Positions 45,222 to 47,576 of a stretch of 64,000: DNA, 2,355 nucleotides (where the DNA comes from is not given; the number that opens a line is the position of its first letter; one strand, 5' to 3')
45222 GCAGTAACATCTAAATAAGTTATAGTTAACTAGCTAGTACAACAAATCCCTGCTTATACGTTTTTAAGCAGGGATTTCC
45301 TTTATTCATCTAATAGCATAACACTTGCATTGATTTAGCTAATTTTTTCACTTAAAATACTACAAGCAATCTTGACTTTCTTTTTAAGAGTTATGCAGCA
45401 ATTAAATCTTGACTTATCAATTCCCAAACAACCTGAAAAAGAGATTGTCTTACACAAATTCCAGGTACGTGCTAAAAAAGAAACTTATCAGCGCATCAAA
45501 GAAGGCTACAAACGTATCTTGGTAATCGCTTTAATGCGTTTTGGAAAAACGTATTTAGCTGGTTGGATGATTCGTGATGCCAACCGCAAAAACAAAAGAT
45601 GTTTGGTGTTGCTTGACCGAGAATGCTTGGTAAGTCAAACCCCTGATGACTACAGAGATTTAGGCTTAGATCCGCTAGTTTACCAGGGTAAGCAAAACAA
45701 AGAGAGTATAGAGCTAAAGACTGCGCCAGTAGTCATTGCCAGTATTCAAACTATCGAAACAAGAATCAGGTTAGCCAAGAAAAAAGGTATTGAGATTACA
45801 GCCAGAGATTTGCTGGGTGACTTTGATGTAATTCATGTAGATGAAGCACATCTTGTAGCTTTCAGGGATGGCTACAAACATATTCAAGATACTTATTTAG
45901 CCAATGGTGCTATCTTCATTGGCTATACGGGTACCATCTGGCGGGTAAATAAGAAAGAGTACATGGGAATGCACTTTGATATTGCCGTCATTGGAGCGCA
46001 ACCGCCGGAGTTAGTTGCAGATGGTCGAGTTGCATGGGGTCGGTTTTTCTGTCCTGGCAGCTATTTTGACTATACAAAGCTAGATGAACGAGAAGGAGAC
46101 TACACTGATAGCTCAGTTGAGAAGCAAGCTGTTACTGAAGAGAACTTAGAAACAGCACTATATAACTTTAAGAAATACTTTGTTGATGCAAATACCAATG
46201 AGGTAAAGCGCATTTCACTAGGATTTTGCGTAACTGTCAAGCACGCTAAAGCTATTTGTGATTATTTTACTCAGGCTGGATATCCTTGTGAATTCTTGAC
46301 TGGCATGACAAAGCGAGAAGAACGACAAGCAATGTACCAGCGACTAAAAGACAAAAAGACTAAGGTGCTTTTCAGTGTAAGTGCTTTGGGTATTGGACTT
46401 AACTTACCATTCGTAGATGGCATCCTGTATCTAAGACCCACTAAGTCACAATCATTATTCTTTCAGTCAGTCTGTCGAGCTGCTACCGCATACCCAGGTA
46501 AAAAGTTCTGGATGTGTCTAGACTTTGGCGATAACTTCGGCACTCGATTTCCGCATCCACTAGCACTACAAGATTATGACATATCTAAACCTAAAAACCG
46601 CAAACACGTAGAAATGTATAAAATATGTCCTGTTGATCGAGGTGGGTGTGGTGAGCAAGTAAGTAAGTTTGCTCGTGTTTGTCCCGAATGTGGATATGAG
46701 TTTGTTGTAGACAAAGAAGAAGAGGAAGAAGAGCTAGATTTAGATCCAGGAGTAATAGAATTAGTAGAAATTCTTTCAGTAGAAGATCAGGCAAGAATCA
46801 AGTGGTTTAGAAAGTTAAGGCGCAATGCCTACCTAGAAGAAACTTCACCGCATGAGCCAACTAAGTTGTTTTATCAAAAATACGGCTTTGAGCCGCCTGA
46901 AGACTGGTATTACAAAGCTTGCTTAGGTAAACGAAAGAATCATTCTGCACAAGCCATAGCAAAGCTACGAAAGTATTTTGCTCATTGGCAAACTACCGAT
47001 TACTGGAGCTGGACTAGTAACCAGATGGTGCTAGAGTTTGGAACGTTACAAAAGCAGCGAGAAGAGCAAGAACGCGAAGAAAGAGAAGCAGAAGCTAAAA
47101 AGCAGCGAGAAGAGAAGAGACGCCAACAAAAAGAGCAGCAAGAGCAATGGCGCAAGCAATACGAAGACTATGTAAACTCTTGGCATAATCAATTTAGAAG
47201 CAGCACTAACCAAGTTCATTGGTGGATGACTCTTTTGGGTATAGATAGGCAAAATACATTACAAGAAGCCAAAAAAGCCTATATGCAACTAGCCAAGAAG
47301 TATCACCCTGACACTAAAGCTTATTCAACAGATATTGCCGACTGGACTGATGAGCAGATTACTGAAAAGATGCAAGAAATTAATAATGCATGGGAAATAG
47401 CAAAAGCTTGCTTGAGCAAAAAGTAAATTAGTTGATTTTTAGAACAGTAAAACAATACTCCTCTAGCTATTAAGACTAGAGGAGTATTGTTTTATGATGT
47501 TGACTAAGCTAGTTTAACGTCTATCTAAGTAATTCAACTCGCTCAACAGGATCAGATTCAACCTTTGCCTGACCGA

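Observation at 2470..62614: A 9-mer, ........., marks almost every intergenic spacer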

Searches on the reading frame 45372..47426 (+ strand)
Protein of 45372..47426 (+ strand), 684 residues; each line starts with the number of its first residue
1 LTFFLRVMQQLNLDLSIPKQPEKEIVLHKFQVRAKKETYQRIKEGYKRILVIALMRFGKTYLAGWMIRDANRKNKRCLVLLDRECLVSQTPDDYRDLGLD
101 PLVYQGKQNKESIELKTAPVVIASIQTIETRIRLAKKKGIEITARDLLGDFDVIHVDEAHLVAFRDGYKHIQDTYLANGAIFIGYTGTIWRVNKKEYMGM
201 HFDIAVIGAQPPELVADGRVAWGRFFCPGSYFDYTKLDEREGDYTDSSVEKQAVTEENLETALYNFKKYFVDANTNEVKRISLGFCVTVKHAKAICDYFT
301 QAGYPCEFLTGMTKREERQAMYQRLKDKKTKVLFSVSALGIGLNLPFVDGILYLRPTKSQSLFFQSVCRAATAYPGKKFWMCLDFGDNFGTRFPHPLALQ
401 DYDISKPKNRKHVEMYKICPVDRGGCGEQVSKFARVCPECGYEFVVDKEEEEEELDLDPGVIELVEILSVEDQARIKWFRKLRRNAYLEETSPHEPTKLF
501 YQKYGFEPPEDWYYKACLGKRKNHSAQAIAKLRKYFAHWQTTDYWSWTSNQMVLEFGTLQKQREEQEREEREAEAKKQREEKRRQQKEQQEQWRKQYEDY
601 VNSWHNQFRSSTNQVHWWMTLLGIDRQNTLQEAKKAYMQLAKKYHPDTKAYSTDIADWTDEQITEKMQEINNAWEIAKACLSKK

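Call 6: search_protein_families(library=pfam, proteins=[window:45372-47426:+])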
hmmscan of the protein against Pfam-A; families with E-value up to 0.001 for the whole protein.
window:45372-47426:+ (684 aa): 3 families
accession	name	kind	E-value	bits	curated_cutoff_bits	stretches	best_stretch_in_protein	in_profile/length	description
PF04851.21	ResIII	-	9.3e-16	58.6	22.5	1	25-189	2-162/164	Type III restriction enzyme, res subunit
PF00271.37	Helicase_C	-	1.3e-11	45.2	23.5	1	281-371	18-107/110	Helicase conserved C-terminal domain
PF00226.36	DnaJ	-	6.6e-09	36.2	27.8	1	621-676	5-52/63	DnaJ domain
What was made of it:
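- The helicase start at 45393 is fixed by a ResIII match from residue 25 (call 6).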
